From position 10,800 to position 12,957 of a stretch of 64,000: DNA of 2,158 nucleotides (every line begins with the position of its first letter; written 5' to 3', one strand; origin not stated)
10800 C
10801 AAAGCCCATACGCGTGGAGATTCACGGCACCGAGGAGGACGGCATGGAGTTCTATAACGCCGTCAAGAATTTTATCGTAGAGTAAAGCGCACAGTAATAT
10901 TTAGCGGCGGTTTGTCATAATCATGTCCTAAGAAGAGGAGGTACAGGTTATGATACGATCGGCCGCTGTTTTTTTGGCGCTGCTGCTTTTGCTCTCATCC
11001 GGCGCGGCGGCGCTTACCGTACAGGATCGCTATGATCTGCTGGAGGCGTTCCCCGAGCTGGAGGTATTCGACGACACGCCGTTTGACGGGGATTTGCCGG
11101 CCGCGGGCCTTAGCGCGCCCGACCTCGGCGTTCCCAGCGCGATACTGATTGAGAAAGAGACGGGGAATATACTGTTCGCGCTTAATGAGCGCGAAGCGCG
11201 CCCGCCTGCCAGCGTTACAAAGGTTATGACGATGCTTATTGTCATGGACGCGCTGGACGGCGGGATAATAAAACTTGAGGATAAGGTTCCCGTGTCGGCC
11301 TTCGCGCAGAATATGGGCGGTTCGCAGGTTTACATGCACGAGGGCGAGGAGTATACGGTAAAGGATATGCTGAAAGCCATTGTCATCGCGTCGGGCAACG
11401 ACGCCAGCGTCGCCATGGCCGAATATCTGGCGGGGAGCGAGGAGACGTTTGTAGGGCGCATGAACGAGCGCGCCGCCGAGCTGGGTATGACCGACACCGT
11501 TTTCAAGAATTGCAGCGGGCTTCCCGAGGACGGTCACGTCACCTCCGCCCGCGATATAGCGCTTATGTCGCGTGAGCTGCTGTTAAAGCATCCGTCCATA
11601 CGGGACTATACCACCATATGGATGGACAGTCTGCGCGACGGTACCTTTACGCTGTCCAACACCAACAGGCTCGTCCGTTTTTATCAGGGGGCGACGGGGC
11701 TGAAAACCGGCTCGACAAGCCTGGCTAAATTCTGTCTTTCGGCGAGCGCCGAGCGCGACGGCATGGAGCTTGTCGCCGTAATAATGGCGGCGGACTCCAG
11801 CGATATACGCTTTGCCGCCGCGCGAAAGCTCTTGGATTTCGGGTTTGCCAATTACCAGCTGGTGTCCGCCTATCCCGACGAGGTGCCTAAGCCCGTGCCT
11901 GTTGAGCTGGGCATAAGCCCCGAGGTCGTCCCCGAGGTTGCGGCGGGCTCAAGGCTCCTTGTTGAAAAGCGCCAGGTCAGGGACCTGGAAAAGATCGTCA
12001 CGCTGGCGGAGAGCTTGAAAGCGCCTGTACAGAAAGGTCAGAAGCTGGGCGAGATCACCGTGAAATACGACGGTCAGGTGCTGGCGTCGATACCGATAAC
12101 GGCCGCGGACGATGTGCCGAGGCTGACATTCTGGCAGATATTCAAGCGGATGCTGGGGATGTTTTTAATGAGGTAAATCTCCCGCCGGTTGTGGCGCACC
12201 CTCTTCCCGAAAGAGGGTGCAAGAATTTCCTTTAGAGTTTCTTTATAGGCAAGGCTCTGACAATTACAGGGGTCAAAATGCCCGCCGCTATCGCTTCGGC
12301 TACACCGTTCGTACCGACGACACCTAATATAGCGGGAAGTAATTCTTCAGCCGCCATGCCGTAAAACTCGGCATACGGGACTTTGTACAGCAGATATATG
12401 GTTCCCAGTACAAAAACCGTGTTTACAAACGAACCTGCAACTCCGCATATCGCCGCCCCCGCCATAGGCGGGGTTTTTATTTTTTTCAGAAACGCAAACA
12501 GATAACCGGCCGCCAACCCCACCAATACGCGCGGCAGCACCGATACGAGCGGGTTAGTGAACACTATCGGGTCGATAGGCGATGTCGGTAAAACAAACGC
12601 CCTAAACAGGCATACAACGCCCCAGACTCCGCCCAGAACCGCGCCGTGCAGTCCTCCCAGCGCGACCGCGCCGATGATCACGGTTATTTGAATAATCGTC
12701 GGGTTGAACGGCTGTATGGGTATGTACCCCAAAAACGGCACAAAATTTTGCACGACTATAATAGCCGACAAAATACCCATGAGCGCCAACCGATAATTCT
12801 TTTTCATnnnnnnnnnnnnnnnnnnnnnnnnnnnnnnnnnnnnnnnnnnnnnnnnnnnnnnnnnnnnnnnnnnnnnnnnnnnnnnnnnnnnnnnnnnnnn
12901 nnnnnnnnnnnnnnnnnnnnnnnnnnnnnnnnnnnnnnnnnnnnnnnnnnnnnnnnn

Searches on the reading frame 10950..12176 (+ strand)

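Call 21: search_protein_families(library=pfam, proteins=[window:10950-12176:+], max_evalue=0.00001)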
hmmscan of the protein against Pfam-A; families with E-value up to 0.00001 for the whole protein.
window:10950-12176:+ (408 aa): 3 families
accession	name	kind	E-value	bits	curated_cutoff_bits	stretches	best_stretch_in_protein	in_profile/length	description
PF00768.25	Peptidase_S11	-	1.2e-68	231.6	27.6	1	55-282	6-238/239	D-alanyl-D-alanine carboxypeptidase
PF13354.11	Beta-lactamase2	-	1.1e-15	58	22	1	70-211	8-147/214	Beta-lactamase enzyme family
PF07943.18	PBP5_C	-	3.8e-10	40.2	21.2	1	335-391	35-91/91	Penicillin-binding protein 5, C-terminal domain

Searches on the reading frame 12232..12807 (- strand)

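Call 21: search_protein_families(library=pfam, proteins=[window:12232-12807:-], max_evalue=0.00001)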
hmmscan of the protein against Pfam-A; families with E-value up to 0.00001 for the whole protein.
window:12232-12807:- (191 aa): 1 family
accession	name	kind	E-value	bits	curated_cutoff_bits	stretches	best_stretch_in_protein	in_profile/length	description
PF12822.12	ECF_trnsprt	-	1.2e-21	77.9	30.7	1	6-183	2-169/169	ECF transporter, substrate-specific component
